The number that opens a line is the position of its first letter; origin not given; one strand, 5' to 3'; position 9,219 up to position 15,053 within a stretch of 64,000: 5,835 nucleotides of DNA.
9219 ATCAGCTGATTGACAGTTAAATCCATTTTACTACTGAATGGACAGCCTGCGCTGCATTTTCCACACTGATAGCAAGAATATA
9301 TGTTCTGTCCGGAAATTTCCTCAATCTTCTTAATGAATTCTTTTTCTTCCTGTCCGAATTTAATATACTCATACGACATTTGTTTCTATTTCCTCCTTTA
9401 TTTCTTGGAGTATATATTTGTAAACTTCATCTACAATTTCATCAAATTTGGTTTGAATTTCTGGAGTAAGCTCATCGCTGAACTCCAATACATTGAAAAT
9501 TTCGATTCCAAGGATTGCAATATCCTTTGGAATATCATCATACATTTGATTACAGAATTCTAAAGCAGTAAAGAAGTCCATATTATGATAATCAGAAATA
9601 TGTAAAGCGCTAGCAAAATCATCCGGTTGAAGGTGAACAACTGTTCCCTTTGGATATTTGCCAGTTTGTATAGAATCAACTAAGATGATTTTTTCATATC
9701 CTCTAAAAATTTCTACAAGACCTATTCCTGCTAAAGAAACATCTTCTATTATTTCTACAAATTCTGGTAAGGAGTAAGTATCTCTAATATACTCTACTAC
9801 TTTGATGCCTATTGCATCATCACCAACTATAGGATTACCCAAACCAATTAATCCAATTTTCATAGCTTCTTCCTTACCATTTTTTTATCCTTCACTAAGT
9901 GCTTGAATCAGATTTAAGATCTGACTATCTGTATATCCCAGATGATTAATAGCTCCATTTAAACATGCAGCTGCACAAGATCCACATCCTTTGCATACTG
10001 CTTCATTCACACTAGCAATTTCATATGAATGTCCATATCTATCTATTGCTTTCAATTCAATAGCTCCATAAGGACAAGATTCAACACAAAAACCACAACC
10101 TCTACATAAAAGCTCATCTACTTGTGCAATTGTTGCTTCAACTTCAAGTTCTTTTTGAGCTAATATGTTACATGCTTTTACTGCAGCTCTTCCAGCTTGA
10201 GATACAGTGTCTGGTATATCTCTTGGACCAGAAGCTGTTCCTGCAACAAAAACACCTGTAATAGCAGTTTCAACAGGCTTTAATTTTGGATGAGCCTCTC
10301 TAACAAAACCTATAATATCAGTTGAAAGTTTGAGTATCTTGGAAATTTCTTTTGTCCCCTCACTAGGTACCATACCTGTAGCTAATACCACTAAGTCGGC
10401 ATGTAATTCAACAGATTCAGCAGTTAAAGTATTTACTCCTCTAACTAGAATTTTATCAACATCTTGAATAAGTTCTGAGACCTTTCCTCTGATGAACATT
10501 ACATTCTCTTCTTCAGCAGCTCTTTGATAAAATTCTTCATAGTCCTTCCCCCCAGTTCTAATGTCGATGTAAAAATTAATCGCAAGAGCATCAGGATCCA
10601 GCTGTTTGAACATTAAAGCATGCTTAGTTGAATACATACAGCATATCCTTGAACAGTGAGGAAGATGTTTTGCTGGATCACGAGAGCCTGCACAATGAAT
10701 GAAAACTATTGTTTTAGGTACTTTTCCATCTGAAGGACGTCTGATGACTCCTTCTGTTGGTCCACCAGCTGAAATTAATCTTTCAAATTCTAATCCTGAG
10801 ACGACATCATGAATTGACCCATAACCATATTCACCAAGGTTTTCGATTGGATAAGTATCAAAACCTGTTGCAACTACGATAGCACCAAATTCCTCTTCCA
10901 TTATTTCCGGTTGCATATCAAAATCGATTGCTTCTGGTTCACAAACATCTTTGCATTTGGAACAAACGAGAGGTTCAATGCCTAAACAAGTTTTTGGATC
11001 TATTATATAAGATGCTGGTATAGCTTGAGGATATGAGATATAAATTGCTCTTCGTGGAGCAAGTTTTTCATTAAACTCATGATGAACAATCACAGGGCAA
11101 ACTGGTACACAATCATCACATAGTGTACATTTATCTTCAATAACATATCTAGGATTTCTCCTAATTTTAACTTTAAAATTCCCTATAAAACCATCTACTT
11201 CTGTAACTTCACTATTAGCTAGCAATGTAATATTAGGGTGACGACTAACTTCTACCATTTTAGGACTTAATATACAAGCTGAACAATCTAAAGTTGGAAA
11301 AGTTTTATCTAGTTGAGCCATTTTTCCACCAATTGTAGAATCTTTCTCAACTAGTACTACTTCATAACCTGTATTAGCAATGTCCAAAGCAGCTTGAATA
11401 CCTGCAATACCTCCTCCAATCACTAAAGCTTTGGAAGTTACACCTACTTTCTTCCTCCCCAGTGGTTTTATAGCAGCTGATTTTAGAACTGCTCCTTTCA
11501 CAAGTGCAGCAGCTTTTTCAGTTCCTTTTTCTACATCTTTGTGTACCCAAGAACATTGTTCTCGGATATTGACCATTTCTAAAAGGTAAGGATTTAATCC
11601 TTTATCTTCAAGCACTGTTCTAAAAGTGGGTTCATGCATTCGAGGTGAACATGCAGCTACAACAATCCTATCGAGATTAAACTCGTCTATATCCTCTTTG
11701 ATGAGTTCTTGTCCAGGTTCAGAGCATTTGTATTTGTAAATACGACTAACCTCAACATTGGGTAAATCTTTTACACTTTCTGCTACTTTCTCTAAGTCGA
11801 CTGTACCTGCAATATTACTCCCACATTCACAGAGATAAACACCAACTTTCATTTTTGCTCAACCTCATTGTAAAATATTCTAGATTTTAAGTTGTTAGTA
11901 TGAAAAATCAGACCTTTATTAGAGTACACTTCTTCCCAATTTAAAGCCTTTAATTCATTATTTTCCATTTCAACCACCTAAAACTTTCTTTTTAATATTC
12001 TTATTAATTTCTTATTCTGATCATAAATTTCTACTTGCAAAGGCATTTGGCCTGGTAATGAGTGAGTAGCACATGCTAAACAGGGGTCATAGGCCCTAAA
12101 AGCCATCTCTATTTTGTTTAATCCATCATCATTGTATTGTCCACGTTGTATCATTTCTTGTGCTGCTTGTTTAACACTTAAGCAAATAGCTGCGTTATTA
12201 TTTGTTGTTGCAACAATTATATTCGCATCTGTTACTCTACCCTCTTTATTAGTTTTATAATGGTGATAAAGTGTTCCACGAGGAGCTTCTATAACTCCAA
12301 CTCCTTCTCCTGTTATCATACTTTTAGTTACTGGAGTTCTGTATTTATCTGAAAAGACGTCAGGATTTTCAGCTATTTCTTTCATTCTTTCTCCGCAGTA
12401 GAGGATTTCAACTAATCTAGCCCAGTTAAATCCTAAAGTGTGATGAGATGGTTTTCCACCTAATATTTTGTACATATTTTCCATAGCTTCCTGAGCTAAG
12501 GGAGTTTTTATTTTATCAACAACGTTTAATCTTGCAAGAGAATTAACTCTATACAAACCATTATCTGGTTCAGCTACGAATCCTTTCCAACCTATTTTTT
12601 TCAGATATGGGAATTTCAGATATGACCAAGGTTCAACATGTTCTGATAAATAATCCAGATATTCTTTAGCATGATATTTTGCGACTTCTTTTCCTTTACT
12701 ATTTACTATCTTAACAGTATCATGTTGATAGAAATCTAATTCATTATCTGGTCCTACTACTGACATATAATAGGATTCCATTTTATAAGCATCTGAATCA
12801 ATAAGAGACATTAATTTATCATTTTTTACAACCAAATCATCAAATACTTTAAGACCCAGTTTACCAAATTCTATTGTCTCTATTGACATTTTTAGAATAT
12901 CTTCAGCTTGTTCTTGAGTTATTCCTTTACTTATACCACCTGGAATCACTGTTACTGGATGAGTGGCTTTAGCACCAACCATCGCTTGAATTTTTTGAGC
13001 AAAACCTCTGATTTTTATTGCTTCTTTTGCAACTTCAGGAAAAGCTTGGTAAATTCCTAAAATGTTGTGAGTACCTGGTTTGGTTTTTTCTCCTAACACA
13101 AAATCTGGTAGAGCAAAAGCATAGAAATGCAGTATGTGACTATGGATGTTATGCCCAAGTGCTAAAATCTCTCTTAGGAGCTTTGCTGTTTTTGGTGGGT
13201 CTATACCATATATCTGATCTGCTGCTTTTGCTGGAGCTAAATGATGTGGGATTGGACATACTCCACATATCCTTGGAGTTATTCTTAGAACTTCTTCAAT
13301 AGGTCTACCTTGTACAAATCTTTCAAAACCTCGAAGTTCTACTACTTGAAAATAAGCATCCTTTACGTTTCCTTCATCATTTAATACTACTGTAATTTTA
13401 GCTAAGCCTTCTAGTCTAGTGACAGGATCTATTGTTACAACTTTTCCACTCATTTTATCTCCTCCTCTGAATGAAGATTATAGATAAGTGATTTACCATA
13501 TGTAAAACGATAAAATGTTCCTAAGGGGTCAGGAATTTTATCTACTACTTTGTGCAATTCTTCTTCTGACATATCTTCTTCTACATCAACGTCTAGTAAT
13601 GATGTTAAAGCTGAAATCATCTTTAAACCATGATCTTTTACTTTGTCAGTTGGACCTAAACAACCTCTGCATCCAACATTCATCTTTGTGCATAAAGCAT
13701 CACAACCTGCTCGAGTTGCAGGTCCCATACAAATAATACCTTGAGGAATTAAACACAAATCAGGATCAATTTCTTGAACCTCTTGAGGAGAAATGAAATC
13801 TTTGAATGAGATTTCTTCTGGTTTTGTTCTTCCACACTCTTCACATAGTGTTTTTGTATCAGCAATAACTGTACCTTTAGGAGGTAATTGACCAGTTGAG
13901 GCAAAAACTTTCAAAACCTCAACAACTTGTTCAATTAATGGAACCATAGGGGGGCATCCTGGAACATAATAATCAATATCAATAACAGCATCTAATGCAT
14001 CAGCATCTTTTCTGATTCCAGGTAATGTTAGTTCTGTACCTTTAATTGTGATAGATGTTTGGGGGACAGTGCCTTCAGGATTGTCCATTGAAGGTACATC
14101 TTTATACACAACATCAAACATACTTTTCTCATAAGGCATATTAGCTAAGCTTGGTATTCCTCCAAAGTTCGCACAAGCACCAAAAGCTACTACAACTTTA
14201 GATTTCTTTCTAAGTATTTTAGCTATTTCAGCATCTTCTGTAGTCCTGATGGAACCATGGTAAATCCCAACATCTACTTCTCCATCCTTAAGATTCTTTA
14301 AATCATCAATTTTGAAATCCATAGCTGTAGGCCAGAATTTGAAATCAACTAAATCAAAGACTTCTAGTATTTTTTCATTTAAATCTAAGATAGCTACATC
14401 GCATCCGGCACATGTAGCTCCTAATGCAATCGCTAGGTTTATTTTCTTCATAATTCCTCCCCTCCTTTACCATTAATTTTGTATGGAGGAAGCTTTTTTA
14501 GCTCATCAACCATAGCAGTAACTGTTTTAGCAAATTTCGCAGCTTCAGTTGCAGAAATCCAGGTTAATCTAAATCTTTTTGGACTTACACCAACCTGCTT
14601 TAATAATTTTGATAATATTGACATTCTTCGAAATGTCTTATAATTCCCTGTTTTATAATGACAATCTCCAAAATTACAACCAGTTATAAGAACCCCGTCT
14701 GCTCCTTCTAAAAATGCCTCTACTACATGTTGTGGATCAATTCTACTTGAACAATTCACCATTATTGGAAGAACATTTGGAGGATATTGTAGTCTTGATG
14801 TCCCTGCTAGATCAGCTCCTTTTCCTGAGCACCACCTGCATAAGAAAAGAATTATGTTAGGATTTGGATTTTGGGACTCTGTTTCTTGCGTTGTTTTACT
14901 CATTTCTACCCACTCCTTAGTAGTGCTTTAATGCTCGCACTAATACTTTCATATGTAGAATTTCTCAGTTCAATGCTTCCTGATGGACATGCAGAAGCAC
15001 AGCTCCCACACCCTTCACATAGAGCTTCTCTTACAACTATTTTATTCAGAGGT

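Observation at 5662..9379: HdrC-HdrB-SdhB-like-SdhA-like block resembles a thiol:fumarate reductase split into four polypeptides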

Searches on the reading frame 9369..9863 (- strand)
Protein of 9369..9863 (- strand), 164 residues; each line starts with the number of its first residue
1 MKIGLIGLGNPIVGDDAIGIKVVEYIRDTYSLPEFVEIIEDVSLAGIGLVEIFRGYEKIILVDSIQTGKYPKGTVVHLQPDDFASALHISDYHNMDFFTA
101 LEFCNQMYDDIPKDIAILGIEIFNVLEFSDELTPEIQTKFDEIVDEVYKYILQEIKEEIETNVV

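Call 3: search_protein_families(library=pfam, proteins=[window:9369-9863:-], max_evalue=0.01)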
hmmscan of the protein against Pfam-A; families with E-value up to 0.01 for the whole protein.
window:9369-9863:- (164 aa): 1 family
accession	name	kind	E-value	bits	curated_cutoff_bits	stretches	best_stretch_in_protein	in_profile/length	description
PF01750.23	HycI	-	4.7e-15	56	23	1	20-148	1-128/130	Hydrogenase maturation protease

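Call 4: search_protein_families(library=ncbifam, proteins=[window:9369-9863:-], max_evalue=0.01)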
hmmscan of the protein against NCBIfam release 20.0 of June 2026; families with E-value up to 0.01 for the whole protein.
window:9369-9863:- (164 aa): 8 families
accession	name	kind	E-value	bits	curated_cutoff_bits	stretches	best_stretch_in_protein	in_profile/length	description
TIGR00072.1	hydrog_prot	superfamily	7.8e-29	100.5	47.45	1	6-150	3-144/145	hydrogenase maturation protease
TIGR00140.1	hupD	subfamily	4.6e-21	75.4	151.8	1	5-151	3-147/151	HyaD/HybD family hydrogenase maturation endopeptidase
NF007777.0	PRK10466.1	equivalog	1.9e-18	66.8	190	1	1-153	1-151/164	HyaD/HybD family hydrogenase maturation endopeptidase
NF045519.1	NiFeSe_H2_mat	exception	3.7e-16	59.3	190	1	3-153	3-149/152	NiFeSe hydrogenase maturation protease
TIGR00130.1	frhD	equivalog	1.5e-09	38.1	134.95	1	5-151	7-151/153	coenzyme F420-reducing hydrogenase, FrhD protein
TIGR00142.1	hycI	equivalog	1.8e-08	34.3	119.1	1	5-150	3-141/146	hydrogenase maturation peptidase HycI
NF007616.0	PRK10264.1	equivalog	2.6e-07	30.5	261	1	3-128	6-130/195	hydrogenase 1 maturation protease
TIGR01441.2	GPR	equivalog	0.0092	15.1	120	0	5-34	97-126/306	GPR endopeptidase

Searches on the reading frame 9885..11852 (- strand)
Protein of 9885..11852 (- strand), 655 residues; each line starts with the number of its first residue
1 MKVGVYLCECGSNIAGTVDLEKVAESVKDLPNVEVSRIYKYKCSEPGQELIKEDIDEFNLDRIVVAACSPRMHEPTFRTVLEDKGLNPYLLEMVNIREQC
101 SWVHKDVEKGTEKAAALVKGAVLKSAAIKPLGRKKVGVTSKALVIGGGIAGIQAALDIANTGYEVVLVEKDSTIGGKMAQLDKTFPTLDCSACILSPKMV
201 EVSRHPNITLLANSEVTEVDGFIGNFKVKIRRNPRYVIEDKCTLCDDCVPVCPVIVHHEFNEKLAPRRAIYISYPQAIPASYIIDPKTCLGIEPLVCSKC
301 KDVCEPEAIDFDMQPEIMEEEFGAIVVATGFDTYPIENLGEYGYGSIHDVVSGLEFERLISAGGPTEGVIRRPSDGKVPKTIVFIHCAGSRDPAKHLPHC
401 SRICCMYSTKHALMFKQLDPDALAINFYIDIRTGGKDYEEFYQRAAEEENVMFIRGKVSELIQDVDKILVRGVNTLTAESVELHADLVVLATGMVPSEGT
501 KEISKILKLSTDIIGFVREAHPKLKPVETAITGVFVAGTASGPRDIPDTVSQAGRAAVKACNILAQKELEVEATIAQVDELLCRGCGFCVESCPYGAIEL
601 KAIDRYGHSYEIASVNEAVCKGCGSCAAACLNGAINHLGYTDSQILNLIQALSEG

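Call 3: search_protein_families(library=pfam, proteins=[window:9885-11852:-], max_evalue=0.01)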
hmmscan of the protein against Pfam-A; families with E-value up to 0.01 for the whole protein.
window:9885-11852:- (655 aa): 24 families
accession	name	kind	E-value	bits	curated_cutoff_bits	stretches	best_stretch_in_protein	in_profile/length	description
PF07992.20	Pyr_redox_2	-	1.1e-14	55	26.1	2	142-220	3-79/291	Pyridine nucleotide-disulphide oxidoreductase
PF00037.32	Fer4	-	6.1e-13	48.4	21.1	2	577-599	2-24/24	4Fe-4S binding domain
PF12838.12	Fer4_7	-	5.9e-12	46.3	27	1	583-634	2-52/52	4Fe-4S dicluster domain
PF13237.11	Fer4_10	-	8.9e-11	42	25.5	2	578-630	4-52/53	4Fe-4S dicluster domain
PF13484.11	Fer4_16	-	2.6e-10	41.4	30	2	241-304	1-63/66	4Fe-4S double cluster binding domain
PF14697.11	Fer4_21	-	1.5e-09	38.3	35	2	558-600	15-59/59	4Fe-4S dicluster domain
PF12837.12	Fer4_6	-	3.6e-09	36.6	25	3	575-598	1-24/24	4Fe-4S binding domain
PF01134.28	GIDA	-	1.7e-08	34.4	22.1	1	143-194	3-44/391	Glucose inhibited division protein A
PF13187.11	Fer4_9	-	3.4e-08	33.8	27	1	583-635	2-52/52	4Fe-4S dicluster domain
PF12831.13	FAD_oxidored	-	5.4e-08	33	27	1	143-179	3-39/416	FAD dependent oxidoreductase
PF01266.30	DAO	-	5.5e-08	33.2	27.9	1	142-176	2-37/353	FAD dependent oxidoreductase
PF12797.12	Fer4_2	-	2.7e-07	30.5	24.5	1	578-595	5-22/22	4Fe-4S binding domain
PF13450.12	NAD_binding_8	-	3.8e-07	30.7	21.9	1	144-192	1-49/68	NAD(P)-binding Rossmann-like domain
PF00890.30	FAD_binding_2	-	2.9e-06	27.2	20.4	1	142-178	2-38/414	FAD binding domain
PF25160.1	LdpA_Fe-S-bd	-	4.8e-06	26.7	27.6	1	576-601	21-46/49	LdpA Fe-S cluster-binding domain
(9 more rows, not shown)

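Call 4: search_protein_families(library=ncbifam, proteins=[window:9885-11852:-], max_evalue=0.01)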
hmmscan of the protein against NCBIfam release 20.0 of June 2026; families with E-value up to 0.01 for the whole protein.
window:9885-11852:- (655 aa): 130 families (the best 25 are shown)
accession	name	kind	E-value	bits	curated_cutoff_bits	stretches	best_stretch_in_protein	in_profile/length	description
NF040770.1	hetero_SS_HdrA2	exception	9e-248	824.3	1100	1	2-654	1-642/777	CoB-CoM heterodisulfide reductase HdrA2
NF041778.1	hetero_SS_HdrA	equivalog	1.9e-192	641.1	1400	1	2-652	7-650/771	ferredoxin:CoB-CoM heterodisulfide reductase subunit HdrA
NF041891.1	hdrA_Methbact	equivalog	1.4e-179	598.9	1300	1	2-652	2-635/762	ferredoxin:CoB-CoM heterodisulfide reductase subunit HdrA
NF005504.0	PRK07118.1-3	equivalog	1.3e-09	37.8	437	2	236-312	167-239/293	Fe-S cluster domain-containing protein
NF042909.1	FMH_DH_FwdF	exception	2.6e-09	36.6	375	1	578-636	254-312/336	tungsten-dependent formylmethanofuran dehydrogenase subunit FwdF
TIGR02700.1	flavo_MJ0208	hypoth_equivalog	2.8e-09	36.6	251.35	1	546-636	111-195/234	dihydromethanopterin reductase (acceptor)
TIGR01372.1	soxA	subfamily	3.1e-09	35.2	1164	1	128-216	157-244/996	sarcosine oxidase subunit alpha family protein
TIGR03997.1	mycofact_OYE_2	equivalog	4.2e-09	35.3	793.15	1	137-182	377-422/645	mycofactocin system FadH/OYE family oxidoreductase 2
NF045637.1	carotdesatCrtDProt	equivalog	3e-08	32.6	580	1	143-195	2-54/485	1-hydroxycarotenoid 3,4-desaturase CrtD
NF005560.0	PRK07233.1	equivalog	3.5e-08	32.7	252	1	142-182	3-43/435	hypothetical protein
TIGR02179.1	PorD_KorD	subfamily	4.8e-08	33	60.05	1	571-600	45-74/78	2-oxoacid:acceptor oxidoreductase, delta subunit, pyruvate/2-ketoisovalerate family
TIGR04105.1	FeFe_hydrog_B1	subfamily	9.6e-08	31.1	450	1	558-654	122-220/462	monomeric [FeFe] hydrogenase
NF045874.1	Vhu_polyferre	exception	2.3e-07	29.9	600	1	578-634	289-345/381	F420-non-reducing hydrogenase associated-polyferredoxin VhuB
NF041087.1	bile_acid_BaiCD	equivalog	3.2e-07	28.8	825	1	138-180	379-421/642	bile acid Fe-S flavoenzyme BaiCD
NF005506.0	PRK07118.1-5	equivalog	4.9e-07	29.5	388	2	568-601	157-190/279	Fe-S cluster domain-containing protein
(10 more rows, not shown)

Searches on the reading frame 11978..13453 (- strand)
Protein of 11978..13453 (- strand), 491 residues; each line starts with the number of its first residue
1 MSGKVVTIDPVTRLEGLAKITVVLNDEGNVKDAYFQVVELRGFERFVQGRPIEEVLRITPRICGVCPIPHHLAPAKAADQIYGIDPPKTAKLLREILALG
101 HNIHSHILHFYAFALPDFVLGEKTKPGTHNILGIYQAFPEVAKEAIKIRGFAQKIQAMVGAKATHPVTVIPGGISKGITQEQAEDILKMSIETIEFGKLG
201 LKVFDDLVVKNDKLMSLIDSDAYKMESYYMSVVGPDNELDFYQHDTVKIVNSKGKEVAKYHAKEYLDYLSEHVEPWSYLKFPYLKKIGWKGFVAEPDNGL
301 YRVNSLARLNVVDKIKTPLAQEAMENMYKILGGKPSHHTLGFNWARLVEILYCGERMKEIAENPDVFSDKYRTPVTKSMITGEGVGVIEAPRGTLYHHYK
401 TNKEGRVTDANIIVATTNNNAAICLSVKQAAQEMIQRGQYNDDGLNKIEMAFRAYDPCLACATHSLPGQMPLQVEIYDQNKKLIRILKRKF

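Call 34: search_protein_families(library=ncbifam, proteins=[window:11978-13453:-], max_evalue=0.00001)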
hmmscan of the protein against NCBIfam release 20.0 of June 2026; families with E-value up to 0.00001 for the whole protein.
window:11978-13453:- (491 aa): 10 families
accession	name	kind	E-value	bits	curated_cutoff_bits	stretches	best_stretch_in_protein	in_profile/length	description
NF041785.2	VhuA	equivalog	3.1e-121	404.9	800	1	6-435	4-417/418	F420-non-reducing hydrogenase Vhu subunit A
NF040828.1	sulfhyd_ShyA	equivalog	8.9e-54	182.9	700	2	6-243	3-231/415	NAD(P)-dependent hydrogenase/sulfhydrogenase 2 subunit alpha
NF033181.1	NiFeSe_hydrog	equivalog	4.3e-51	174.3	600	2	6-123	4-120/507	nickel-dependent hydrogenase large subunit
TIGR03295.1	frhA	equivalog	3.5e-50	171.1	392.5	2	3-188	2-176/412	coenzyme F420 hydrogenase subunit alpha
NF045518.1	H2_NiFeSe_large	exception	8.1e-45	153.5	780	1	6-466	4-482/485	NiFeSe hydrogenase large subunit HysA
NF040832.1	sulfhyd_HydA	equivalog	2e-41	142.5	880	1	6-464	5-422/426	NADPH-dependent hydrogenase/sulfhydrogenase 1 subunit alpha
NF007778.0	PRK10467.1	equivalog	4.3e-28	97.9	969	1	4-119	3-117/567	hydrogenase 2 large subunit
NF007550.0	PRK10170.1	equivalog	2.1e-24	85.9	1101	1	3-119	16-132/597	Ni/Fe-hydrogenase large subunit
NF041786.2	VhuU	equivalog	1.7e-08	34.1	70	1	443-465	6-28/45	F420-non-reducing hydrogenase selenoprotein subunit VhuU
NF004739.1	PRK06075.1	equivalog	4.3e-06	25.7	360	0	41-189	39-168/384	NADH-quinone oxidoreductase subunit D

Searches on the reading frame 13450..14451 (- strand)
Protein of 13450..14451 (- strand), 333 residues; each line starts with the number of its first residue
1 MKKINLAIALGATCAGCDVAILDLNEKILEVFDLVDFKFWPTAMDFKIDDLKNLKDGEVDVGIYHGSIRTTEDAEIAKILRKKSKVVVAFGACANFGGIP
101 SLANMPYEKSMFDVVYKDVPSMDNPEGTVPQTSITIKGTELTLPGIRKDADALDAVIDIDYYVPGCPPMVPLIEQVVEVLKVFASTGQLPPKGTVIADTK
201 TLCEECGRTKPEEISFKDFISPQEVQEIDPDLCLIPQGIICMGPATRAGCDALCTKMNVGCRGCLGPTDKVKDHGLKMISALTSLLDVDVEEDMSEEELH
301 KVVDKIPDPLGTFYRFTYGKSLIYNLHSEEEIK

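Call 34: search_protein_families(library=ncbifam, proteins=[window:13450-14451:-], max_evalue=0.00001)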
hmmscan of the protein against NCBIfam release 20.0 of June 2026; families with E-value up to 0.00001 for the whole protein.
window:13450-14451:- (333 aa): 4 families
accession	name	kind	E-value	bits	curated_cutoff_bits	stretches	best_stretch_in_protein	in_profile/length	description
NF045875.1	F420_non_VhuG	exception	2.9e-50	171.1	450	1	3-323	4-281/286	F420-non-reducing hydrogenase subunit VhuG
NF040836.1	sulfhyd_HydD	equivalog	2.2e-22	79.5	500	2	2-121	4-116/261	NADPH-dependent hydrogenase/sulfhydrogenase 1 subunit delta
NF040831.1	sulfhyd_ShyD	equivalog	8.5e-20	71.4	460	2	11-153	8-140/240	NAD(P)-dependent hydrogenase/sulfhydrogenase 2 subunit delta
TIGR03294.1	FrhG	equivalog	2.3e-12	47.2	245.5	1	12-101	10-95/228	coenzyme F420 hydrogenase subunit gamma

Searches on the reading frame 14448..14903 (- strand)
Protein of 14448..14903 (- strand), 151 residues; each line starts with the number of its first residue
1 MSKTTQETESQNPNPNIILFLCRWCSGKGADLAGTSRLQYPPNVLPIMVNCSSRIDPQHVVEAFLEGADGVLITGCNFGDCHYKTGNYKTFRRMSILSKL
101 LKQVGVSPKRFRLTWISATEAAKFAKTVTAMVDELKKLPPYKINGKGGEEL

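Call 34: search_protein_families(library=ncbifam, proteins=[window:14448-14903:-], max_evalue=0.00001)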
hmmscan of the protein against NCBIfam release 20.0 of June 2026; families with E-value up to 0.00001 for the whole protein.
window:14448-14903:- (151 aa): 3 families
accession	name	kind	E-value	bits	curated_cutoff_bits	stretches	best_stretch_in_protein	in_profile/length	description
NF040770.1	hetero_SS_HdrA2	exception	4.4e-49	167.3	1100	1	5-141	638-774/777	CoB-CoM heterodisulfide reductase HdrA2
NF045873.1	F420_non_VhuD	exception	7.2e-34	116.7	215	1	15-143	2-130/132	F420-non-reducing hydrogenase iron-sulfur subunit VhuD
NF041891.1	hdrA_Methbact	equivalog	3.8e-09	35.3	1300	1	16-137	645-760/762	ferredoxin:CoB-CoM heterodisulfide reductase subunit HdrA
